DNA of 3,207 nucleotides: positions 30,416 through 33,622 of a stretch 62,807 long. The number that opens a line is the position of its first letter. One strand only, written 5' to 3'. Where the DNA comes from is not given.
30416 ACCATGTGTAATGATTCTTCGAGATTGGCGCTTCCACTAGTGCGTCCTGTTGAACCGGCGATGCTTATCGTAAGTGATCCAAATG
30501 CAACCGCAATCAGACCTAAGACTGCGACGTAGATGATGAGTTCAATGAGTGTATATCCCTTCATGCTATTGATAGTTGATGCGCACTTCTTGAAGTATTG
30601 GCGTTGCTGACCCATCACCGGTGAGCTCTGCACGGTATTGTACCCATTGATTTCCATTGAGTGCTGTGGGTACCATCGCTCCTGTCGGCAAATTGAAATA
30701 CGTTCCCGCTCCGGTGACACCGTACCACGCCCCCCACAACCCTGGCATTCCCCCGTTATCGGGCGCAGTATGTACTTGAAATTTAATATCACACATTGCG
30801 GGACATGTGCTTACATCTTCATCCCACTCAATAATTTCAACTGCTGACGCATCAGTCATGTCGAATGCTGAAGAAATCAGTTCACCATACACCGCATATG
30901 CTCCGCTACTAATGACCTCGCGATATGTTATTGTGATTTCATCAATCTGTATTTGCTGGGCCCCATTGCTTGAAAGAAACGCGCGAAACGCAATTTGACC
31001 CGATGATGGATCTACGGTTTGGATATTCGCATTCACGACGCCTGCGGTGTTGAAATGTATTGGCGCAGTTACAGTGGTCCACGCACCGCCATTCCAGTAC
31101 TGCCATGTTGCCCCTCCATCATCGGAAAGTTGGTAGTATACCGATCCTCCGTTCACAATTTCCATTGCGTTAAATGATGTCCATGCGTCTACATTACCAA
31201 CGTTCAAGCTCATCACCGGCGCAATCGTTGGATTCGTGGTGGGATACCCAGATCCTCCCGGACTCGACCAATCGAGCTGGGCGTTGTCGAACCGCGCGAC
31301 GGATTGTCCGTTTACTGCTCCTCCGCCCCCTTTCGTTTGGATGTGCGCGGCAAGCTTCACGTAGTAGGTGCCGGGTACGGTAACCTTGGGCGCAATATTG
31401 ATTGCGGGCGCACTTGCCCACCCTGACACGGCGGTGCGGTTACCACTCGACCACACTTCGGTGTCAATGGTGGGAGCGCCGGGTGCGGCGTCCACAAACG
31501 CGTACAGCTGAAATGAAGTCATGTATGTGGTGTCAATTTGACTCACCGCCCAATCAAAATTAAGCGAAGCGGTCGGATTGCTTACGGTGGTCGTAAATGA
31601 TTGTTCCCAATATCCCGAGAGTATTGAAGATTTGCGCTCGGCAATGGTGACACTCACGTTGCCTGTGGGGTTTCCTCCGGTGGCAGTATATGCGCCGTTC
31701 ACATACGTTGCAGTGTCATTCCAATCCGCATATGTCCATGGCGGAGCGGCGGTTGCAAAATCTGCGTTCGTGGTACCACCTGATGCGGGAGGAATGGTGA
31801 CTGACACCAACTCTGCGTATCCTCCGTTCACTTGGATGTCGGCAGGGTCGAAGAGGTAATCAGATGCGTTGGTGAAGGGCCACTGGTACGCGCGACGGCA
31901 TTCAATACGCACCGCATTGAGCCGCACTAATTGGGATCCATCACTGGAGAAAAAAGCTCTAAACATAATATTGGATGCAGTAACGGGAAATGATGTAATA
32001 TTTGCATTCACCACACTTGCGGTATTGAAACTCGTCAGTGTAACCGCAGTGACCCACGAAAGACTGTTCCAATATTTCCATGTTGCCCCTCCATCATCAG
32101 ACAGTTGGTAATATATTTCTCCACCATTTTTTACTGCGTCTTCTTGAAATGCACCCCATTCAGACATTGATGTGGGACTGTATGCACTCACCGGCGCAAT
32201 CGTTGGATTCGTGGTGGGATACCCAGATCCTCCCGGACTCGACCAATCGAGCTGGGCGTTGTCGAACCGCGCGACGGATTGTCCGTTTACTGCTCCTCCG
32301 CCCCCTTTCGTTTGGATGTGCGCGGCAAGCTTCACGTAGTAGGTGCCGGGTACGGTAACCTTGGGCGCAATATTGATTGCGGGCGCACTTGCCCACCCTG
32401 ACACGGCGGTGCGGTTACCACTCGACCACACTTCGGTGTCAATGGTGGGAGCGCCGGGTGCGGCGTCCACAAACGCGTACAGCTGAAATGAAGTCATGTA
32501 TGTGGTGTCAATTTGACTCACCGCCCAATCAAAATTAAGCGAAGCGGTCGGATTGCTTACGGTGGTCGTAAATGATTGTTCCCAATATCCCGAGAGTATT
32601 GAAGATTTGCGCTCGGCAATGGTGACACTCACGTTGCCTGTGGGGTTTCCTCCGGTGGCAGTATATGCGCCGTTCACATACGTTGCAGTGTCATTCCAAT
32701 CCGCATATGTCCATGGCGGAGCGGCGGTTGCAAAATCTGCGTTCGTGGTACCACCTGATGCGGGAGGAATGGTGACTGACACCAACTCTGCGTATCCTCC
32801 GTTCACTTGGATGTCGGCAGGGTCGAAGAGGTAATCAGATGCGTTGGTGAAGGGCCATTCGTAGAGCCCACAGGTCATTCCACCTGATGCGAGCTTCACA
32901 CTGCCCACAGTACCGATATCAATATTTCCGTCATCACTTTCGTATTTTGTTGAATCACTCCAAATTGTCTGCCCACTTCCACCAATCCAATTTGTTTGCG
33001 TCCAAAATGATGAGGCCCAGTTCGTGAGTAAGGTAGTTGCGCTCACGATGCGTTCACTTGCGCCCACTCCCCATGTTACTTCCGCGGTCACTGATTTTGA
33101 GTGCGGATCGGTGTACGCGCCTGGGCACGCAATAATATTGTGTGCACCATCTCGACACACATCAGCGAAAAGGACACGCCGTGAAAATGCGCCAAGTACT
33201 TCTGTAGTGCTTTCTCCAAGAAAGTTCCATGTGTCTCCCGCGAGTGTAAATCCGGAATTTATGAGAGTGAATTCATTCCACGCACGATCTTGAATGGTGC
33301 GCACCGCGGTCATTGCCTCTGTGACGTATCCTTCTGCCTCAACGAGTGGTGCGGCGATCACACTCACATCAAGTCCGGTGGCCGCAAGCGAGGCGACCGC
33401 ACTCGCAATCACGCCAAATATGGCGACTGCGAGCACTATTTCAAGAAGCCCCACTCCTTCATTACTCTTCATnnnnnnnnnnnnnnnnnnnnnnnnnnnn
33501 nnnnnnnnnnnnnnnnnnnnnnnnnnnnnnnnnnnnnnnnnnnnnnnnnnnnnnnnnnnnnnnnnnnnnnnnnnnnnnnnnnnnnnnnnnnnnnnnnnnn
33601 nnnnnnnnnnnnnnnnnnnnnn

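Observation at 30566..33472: Giant 968-aa prepilin-like protein carrying a perfectly identical 670-bp internal duplication and Asp-box modules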

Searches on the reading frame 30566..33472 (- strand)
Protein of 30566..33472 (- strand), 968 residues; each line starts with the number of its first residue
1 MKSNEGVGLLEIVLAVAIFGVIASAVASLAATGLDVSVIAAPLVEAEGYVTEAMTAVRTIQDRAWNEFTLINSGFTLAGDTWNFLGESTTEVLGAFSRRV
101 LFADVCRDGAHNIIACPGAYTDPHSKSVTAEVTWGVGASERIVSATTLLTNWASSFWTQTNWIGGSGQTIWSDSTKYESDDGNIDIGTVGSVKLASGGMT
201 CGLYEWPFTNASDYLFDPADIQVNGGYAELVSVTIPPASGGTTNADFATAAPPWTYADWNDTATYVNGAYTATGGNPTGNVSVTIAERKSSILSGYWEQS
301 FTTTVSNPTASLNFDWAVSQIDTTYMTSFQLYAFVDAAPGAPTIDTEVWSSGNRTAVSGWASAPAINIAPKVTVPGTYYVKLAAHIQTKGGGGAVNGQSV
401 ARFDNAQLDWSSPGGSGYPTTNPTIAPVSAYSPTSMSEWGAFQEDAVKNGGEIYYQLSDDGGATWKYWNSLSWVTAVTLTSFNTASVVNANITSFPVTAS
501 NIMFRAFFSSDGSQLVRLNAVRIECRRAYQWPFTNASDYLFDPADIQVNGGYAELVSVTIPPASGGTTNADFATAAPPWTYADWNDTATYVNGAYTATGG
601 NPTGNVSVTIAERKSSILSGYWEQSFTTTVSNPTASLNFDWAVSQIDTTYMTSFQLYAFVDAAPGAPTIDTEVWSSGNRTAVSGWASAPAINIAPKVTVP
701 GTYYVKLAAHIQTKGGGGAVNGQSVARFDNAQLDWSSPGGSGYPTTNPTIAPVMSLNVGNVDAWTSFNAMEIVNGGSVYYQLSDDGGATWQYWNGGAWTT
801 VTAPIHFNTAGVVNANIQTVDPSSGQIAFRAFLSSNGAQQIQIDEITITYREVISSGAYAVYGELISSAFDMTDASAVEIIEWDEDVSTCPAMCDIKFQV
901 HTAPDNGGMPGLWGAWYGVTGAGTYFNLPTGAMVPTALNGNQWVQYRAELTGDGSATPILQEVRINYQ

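Call 9: search_protein_families(library=pfam, proteins=[window:30566-33472:-], max_evalue=0.01)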
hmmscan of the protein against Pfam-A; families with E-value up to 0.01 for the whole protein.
window:30566-33472:- (968 aa): 1 family
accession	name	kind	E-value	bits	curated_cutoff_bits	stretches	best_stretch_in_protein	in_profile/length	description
PF02012.26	BNR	-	0.00089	19.3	27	0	781-791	1-11/12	BNR/Asp-box repeat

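Call 10: search_protein_families(library=ncbifam, proteins=[window:30566-33472:-], max_evalue=0.01)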
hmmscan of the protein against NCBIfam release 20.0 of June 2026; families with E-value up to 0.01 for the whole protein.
window:30566-33472:- (968 aa): 0 families

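Call 14: find_homologous_proteins(query=window:30569-33472:-, max_evalue=0.001)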
Query window:30569-33472:- (968 aa): 69 proteins with E <= 0.001 among 8000 candidates.
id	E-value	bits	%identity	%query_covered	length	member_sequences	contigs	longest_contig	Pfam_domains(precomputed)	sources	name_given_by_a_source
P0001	0.0e+0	2181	100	100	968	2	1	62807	-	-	-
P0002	0.0e+0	1423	89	54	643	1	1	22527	-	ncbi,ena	ncbi:MAG: hypothetical protein AAB343_03265 [Patescibacteria group bacterium]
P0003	0.0e+0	1013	51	100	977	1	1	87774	-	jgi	-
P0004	5.3e-295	1000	45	88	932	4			-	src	-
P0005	1.1e-282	959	47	100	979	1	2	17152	PF07963.18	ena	-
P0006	5.2e-240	818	43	100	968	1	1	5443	-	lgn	-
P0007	4.7e-228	778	41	100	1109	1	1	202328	PF07963.18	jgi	jgi:type II secretory pathway pseudopilin PulG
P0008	2.4e-226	772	41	99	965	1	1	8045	-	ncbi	-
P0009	8.7e-216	737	45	57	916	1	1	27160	PF07963.18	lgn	-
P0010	2.1e-215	736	39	42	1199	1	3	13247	-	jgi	jgi:type II secretory pathway pseudopilin PulG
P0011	6.5e-207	708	40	57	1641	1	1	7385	PF13385.14,PF10102.15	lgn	-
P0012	1.2e-205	704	44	57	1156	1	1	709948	-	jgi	jgi:hypothetical protein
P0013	1.5e-203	697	39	100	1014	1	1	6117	-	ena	-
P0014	1.1e-202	694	40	61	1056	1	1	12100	PF13385.14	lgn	-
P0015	3.4e-200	686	38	57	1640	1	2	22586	PF13385.14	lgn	-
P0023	8.9e-178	612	38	100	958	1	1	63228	PF07963.18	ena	-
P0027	3.4e-174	600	37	100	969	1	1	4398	PF07963.18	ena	-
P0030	6.7e-169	582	36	88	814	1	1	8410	PF07963.18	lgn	-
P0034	4.9e-165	569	35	95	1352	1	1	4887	PF13313.12,PF07963.18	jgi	-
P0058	9.3e-83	297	34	54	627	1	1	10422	PF07963.18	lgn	-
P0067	1.1e-22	98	50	11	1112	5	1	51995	PF07963.18,PF17802.8,PF15892.12,PF13620.13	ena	-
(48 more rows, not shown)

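Call 26: find_encoding_contigs(protein=P0002, flank=10000, max_places=3)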
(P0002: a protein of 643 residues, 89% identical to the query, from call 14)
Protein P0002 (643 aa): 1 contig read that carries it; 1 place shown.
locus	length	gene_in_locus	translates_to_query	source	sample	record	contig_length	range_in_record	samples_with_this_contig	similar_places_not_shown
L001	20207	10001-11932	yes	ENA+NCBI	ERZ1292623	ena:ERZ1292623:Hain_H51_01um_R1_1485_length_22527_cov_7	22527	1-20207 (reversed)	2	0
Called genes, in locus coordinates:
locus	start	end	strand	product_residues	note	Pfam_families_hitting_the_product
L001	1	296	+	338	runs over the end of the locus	PF00389:2-Hacid_dh, PF02826:2-Hacid_dh_C, PF01262:AlaDh_PNT_C (weak), PF03446:NAD_binding_2 (weak), PF07991:KARI_N (weak), PF22660:RS_preATP-grasp-like (faint)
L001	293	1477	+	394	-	PF03952:Enolase_N, PF00113:Enolase_C, PF13378:MR_MLE_C, PF00113:Enolase_C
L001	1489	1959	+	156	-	PF03073:TspO_MBR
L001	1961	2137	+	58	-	PF20607:DUF6800 (weak)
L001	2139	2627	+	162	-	PF01625:PMSR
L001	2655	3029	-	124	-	-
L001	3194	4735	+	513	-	-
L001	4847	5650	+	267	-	PF02535:Zip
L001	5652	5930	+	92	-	-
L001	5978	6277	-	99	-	PF06103:DUF948 (weak)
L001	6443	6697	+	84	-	PF00076:RRM_1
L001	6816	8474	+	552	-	PF05157:MshEN, PF00437:T2SSE, PF13555:AAA_29 (faint)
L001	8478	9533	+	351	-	PF00482:T2SSF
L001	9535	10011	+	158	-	-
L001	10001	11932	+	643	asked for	-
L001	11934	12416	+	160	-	-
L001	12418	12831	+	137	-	-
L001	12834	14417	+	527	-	PF11104:PilM_2, PF06723:MreB_Mbl (faint), PF14450:FtsA, PF06347:SH3_4, PF08239:SH3_3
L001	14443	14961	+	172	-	PF07963:N_methyl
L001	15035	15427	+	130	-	PF00072:Response_reg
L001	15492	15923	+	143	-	PF02308:MgtC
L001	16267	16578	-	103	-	-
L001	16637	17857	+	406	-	PF00579:tRNA-synt_1b, PF22421:SYY_C-terminal (weak), PF01479:S4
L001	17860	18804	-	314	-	PF00551:Formyl_trans_N, PF02911:Formyl_trans_C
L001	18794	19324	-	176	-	PF01327:Pep_deformylase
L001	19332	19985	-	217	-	-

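Call 30: find_encoding_contigs(protein=P0003, flank=8000, max_places=2)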
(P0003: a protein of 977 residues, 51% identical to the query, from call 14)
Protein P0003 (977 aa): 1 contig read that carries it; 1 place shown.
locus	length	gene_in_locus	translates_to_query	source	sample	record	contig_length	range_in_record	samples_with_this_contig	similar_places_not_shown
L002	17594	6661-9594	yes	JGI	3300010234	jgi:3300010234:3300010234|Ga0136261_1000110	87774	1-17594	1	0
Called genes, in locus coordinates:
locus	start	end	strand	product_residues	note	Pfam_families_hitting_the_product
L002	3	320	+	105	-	?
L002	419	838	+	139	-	-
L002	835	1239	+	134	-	PF00005:ABC_tran, PF13304:AAA_21 (weak)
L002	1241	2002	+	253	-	PF01061:ABC2_membrane, PF12698:ABC2_membrane_3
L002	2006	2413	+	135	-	PF07884:VKOR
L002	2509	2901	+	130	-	PF00072:Response_reg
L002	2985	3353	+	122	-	PF00072:Response_reg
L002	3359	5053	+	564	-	PF05157:MshEN, PF00437:T2SSE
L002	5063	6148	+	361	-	PF00482:T2SSF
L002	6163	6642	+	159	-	-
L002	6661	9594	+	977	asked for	-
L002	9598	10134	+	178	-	-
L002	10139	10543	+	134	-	-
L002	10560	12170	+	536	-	PF11104:PilM_2, PF00022:Actin (faint), PF14450:FtsA, PF08239:SH3_3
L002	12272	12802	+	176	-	PF07963:N_methyl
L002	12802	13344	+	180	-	PF07963:N_methyl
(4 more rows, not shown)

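Call 31: find_encoding_contigs(protein=P0007, flank=8000, max_places=2)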
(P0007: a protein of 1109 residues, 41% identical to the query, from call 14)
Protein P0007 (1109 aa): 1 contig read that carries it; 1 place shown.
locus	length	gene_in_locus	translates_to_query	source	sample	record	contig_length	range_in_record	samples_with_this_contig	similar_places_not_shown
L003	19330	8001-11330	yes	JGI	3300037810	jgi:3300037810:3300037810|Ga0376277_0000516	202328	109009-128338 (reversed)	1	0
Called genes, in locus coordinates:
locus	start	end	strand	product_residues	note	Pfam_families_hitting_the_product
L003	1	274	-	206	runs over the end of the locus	-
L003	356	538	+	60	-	-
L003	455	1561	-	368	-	PF02812:ELFV_dehydrog_N, PF00208:ELFV_dehydrog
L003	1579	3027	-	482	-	-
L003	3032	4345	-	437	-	PF01794:Ferric_reduct, PF08022:FAD_binding_8, PF00175:NAD_binding_1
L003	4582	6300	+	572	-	PF05157:MshEN, PF00437:T2SSE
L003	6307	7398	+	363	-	PF00482:T2SSF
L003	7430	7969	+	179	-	PF07963:N_methyl (weak)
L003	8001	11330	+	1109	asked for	PF07963:N_methyl (faint)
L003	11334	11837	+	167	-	PF07963:N_methyl (weak)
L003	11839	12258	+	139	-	-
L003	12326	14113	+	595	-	PF11104:PilM_2, PF14450:FtsA (faint)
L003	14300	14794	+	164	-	PF07963:N_methyl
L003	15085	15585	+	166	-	PF07963:N_methyl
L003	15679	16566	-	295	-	PF00246:Peptidase_M14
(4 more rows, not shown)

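Call 32: find_encoding_contigs(protein=P0023, flank=8000, max_places=2)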
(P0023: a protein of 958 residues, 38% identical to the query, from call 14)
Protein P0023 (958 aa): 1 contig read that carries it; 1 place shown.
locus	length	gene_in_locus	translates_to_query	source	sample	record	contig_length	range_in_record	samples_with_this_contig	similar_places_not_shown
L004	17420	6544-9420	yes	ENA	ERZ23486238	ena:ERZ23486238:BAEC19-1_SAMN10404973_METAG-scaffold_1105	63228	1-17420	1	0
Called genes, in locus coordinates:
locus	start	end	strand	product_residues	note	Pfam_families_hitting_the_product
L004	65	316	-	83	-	-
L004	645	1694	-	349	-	PF00437:T2SSE, PF13401:AAA_22 (faint)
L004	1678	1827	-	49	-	-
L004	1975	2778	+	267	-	PF00512:HisKA, PF02518:HATPase_c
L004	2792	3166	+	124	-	PF00072:Response_reg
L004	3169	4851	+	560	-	PF05157:MshEN, PF00437:T2SSE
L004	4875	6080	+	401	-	PF28597:T2SSF_N, PF00482:T2SSF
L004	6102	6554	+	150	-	PF07963:N_methyl (weak)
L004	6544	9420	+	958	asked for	PF07963:N_methyl (faint)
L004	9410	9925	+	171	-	-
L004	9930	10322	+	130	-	-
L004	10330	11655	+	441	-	PF11104:PilM_2, PF06723:MreB_Mbl (faint), PF14450:FtsA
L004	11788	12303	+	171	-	PF07963:N_methyl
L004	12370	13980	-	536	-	-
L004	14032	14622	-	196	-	PF00578:AhpC-TSA, PF08534:Redoxin, PF13098:Thioredoxin_2 (weak), PF13905:Thioredoxin_8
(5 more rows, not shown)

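Call 33: find_encoding_contigs(protein=P0005, flank=8000, max_places=2)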
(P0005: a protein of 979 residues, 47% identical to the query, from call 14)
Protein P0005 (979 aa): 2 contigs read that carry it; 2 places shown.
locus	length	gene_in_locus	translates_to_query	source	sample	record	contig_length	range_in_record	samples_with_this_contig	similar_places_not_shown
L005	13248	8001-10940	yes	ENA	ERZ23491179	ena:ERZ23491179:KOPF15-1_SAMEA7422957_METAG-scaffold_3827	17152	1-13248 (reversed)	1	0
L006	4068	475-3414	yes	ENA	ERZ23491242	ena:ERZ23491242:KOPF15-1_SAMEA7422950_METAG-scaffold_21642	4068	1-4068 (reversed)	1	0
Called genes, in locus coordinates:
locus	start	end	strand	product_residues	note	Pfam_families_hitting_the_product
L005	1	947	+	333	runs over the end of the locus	PF11104:PilM_2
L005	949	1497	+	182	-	-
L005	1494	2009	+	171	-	-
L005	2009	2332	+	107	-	-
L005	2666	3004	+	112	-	-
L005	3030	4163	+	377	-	PF01168:Ala_racemase_N, PF00842:Ala_racemase_C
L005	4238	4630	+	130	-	PF00072:Response_reg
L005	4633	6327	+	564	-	PF05157:MshEN, PF00437:T2SSE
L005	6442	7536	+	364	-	PF00482:T2SSF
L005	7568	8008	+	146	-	-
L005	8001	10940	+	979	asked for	PF07963:N_methyl (weak)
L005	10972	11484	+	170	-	-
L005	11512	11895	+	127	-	-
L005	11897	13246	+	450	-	?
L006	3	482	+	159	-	?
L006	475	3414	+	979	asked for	PF07963:N_methyl (weak)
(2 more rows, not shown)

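Call 40: find_related_loci(query=A1, collection=genome_contigs, flank=6000)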
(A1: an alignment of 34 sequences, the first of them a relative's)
Query A1 (968 aa) in genome_contigs; peptide patterns used: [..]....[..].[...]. (x = any residue, [..] = any of these).
82 stretches matched a pattern; 68 encode a relative of the query (tblastn E <= 1e-3); 65 distinct loci.
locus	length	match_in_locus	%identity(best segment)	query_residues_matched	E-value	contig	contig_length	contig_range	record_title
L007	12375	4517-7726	41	1-968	0e+0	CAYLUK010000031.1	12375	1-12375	MAG TPA_asm: uncultured Gammaproteobacteria bacterium isolate SRP062349_co1_88 genome assembly, contig: NODE_927_length_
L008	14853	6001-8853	38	1-968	0e+0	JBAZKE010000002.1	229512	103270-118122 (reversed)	MAG: Patescibacteria group bacterium isolate SO_2017_LW4_136 scaffold_158_c1_LW137-91_2017, whole genome shotgun sequenc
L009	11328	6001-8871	34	1-968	1e-150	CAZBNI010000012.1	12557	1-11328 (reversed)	MAG TPA_asm: uncultured Gammaproteobacteria bacterium isolate binchicken_co19_652 genome assembly, contig: NODE_8444_len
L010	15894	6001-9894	31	3-967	4e-143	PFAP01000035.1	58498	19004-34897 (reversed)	MAG: Candidatus Falkowbacteria bacterium CG10_big_fil_rev_8_21_14_0_10_39_11 CG10_8_21_14_0.10_scaffold_369_c, whole gen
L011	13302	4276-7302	42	4-968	1e-137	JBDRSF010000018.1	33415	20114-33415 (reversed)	MAG: Candidatus Magasanikbacteria bacterium isolate MEGAHIT-group-3.130 k141_699841, whole genome shotgun sequence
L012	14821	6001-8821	39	3-967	3e-133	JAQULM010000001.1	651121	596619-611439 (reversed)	MAG: Patescibacteria group bacterium isolate STD1_130 NODE_12_length_651121_cov_7.335518_Sandtown_D1, whole genome shotg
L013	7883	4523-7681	41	1-968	6e-131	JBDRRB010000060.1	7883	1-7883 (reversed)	MAG: bacterium isolate MEGAHIT-group-2.75 k141_116687, whole genome shotgun sequence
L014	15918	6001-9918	32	4-967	3e-129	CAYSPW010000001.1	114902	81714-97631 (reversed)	MAG TPA_asm: uncultured Gammaproteobacteria bacterium isolate SRP141376_co4_298 genome assembly, contig: NODE_227_length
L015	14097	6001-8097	42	1-968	1e-127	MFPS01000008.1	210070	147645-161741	MAG: Candidatus Magasanikbacteria bacterium RIFCSPHIGHO2_01_FULL_33_34 rifcsphigho2_01_scaffold_52, whole genome shotgun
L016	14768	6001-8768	42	1-968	5e-108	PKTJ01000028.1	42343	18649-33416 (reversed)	MAG: Candidatus Parcubacteria bacterium isolate BM521 sc_2000, whole genome shotgun sequence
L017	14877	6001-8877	39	1-967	6e-106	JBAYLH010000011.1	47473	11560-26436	MAG: Candidatus Buchananbacteria bacterium isolate SO_2016_GW1_99 scaffold01426_OW334_2016, whole genome shotgun sequenc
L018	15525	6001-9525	37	5-967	2e-95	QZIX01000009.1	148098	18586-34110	MAG: Candidatus Parcubacteria bacterium isolate SURF_54 contig-100_48_length_148098_read_count_1321194, whole genome sho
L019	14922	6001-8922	36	2-967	3e-93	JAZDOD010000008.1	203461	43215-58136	MAG: bacterium isolate MEGAHIT-group-0.75 k141_10865924, whole genome shotgun sequence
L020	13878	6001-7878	38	1-968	2e-87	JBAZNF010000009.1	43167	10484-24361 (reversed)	MAG: Patescibacteria group bacterium isolate SO_2017_LW4_60 scaffold_2110_c1_LW137-91_2017, whole genome shotgun sequenc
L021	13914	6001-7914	40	2-967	2e-83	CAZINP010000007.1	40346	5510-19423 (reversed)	MAG TPA_asm: uncultured Gammaproteobacteria bacterium isolate binchicken_co27_465 genome assembly, contig: NODE_1696_len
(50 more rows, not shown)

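Call 43: predict_structure(alignment_id=A1)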
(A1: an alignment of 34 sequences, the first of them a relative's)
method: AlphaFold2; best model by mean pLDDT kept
length: 968 residues; sequences in the alignment: 34
mean_pLDDT: 85.5   pTM: 0.45
mean pLDDT of the five models: 85.5, 85.3, 84.8, 84.1, 83.9
residues with pLDDT >= 90: 416; 70-90: 449; 50-70: 91; < 50: 12
segments of 3 or more residues with pLDDT < 50: 1-4, 163-169
pLDDT, mean of each block of 10 residues (from residue 1): 50 70 67 63 86 89 87 86 88 89 83 72 88 82 89 69 44 64 66 70 86 89 91 81 87 90 81 85 88 92 86 95 88 94 92 92 92 90 89 75 94 79 91 84 92 95 92 90 96 89 94 87 91 90 91 88 83 86 80 89 90 84 90 90 89 93 91 93 92 89 94 70 90 83 88 84 91 89 91 94 87 94 88 87 92 68 85 87 81 85 89 91 89 89 91 81 84
secondary structure, 60 per line:
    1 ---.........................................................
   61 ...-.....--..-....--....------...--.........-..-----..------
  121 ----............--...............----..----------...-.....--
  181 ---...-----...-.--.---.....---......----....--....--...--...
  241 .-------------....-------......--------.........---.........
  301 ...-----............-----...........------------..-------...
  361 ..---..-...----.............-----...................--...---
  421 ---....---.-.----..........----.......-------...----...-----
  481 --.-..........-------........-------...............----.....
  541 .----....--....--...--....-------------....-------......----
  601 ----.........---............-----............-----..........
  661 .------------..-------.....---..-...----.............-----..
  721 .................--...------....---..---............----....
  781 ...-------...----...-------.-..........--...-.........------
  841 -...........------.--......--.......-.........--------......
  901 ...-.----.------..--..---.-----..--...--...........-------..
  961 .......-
elements in order (helices of 4 or more, strands of 3 or more residues): H4-63 H65-69 E75-78 E81-84 E91-93 E96-104 E125-136 E139-150 E184-186 E192-194 E203-207 E214-216 E221-224 E227-230 E233-235 E238-241 E255-258 E266-271 E280-288 E292-303 E309-320 E326-336 E358-362 E376-388 E394-412 E415-417 E424-427 E438-447 E452-458 E466-468 E473-475 H485-494 E502-509 E517-531 E539-541 E546-549 E552-555 E558-560 E563-566 E580-583 E591-596 E605-613 E617-628 E634-645 E651-661 E683-687 E701-713 E719-737 E740-742 E749-752 E761-772 E777-783 E791-793 E798-800 H810-819 E826-834 E842-852 E862-867 E870-876 E878-886 E895-903 E941-951 E959-967
